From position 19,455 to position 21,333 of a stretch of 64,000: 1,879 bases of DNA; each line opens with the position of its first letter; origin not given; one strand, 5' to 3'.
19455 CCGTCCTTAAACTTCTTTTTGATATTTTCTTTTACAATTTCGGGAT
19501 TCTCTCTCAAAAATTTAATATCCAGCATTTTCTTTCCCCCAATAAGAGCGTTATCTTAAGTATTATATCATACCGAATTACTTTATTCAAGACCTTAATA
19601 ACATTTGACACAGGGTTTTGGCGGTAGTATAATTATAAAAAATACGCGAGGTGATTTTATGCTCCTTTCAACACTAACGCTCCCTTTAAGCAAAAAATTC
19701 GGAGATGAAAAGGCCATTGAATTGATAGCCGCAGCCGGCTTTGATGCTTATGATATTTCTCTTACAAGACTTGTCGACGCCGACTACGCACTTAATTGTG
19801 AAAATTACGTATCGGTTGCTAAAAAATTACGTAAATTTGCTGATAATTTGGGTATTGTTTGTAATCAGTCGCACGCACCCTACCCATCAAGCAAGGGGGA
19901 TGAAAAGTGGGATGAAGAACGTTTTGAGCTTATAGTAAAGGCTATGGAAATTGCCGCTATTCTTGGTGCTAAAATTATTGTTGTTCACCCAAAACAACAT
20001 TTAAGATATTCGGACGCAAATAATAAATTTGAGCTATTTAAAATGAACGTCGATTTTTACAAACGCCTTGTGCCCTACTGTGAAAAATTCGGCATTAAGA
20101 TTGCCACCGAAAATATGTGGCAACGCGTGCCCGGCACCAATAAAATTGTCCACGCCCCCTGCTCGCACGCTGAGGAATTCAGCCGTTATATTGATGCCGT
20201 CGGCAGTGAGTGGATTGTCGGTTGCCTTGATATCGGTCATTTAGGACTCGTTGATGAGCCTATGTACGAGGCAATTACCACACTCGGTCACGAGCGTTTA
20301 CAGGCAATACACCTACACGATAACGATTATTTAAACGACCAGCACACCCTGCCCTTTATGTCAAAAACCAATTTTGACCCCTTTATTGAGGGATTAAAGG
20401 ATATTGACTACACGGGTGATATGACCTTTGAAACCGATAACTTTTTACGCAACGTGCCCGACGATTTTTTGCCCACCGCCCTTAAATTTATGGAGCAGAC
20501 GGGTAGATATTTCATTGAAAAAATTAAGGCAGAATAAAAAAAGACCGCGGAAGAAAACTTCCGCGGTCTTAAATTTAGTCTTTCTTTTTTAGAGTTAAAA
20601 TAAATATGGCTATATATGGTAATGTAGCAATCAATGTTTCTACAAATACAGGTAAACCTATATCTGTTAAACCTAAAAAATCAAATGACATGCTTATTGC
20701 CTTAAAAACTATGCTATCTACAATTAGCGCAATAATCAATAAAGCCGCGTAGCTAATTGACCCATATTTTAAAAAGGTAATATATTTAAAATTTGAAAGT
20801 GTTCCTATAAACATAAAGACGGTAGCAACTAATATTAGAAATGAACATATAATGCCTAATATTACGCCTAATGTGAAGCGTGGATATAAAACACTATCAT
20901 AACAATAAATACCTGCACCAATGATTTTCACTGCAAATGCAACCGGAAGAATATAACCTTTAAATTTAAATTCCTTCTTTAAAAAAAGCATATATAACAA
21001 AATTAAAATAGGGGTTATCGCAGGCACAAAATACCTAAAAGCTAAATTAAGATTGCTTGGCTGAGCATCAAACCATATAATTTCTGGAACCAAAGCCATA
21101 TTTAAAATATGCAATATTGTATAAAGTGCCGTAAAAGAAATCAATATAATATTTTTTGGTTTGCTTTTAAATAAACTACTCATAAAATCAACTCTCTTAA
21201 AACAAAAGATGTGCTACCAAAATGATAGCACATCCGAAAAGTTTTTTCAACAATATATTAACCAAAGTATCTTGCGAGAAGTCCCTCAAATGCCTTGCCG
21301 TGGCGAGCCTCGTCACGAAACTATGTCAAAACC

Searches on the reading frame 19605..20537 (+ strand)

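Call 7: search_protein_families(library=pfam, proteins=[window:19605-20537:+], max_evalue=0.01)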
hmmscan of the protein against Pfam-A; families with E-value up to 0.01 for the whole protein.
window:19605-20537:+ (310 aa): 1 family
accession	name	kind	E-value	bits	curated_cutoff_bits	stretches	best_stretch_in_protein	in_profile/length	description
PF01261.30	AP_endonuc_2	-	8.9e-34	117.7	31.1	1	39-279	2-231/249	Xylose isomerase-like TIM barrel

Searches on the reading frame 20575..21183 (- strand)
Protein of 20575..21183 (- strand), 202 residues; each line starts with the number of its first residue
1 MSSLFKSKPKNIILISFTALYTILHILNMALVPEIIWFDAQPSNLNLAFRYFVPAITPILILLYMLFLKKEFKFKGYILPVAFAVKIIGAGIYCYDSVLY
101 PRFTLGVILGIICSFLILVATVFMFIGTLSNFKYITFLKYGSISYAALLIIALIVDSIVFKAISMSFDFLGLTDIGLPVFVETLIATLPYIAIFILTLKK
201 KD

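Call 7: search_protein_families(library=pfam, proteins=[window:20575-21183:-], max_evalue=0.01)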
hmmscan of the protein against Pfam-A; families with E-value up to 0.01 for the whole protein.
window:20575-21183:- (202 aa): 0 families

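Call 9: find_encoding_contigs(protein=window:20575-21183:-, flank=10000, max_places=10)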
Protein window:20575-21183:- (202 aa): 23 contigs read that carry it; 6 places shown.
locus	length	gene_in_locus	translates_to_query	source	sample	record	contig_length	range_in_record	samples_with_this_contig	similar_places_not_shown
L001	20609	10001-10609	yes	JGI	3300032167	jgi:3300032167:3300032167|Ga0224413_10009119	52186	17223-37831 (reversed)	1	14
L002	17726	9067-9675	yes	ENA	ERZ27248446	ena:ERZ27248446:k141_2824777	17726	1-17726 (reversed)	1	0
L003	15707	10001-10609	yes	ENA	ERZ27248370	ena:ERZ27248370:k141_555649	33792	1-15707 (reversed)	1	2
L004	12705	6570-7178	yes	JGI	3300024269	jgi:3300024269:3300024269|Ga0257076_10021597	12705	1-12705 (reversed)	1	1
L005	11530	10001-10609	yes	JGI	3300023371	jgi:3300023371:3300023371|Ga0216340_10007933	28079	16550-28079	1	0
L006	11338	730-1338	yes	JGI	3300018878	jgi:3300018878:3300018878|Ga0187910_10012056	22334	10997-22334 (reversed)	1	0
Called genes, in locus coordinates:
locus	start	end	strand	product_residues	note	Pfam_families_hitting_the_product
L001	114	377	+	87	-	PF01649:Ribosomal_S20p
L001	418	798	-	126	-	PF14276:DUF4363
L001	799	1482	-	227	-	PF04239:DUF421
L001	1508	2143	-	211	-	PF06971:Put_DNA-bind_N, PF02629:CoA_binding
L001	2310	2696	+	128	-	PF01475:FUR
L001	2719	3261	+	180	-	PF21349:RUBY_RBDX, PF02915:Rubrerythrin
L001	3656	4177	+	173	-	PF06908:YpsA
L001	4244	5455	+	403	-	-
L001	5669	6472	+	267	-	PF23343:REP_ORF2-G2P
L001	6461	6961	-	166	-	-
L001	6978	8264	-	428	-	-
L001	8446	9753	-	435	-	PF14659:Phage_int_SAM_3 (weak), PF00589:Phage_integrase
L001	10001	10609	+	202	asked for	-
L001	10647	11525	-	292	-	PF01261:AP_endonuc_2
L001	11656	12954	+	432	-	PF02403:Seryl_tRNA_N, PF00587:tRNA-synt_2b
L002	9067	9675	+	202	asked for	-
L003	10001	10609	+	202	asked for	-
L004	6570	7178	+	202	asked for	-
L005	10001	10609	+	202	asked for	-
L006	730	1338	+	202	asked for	-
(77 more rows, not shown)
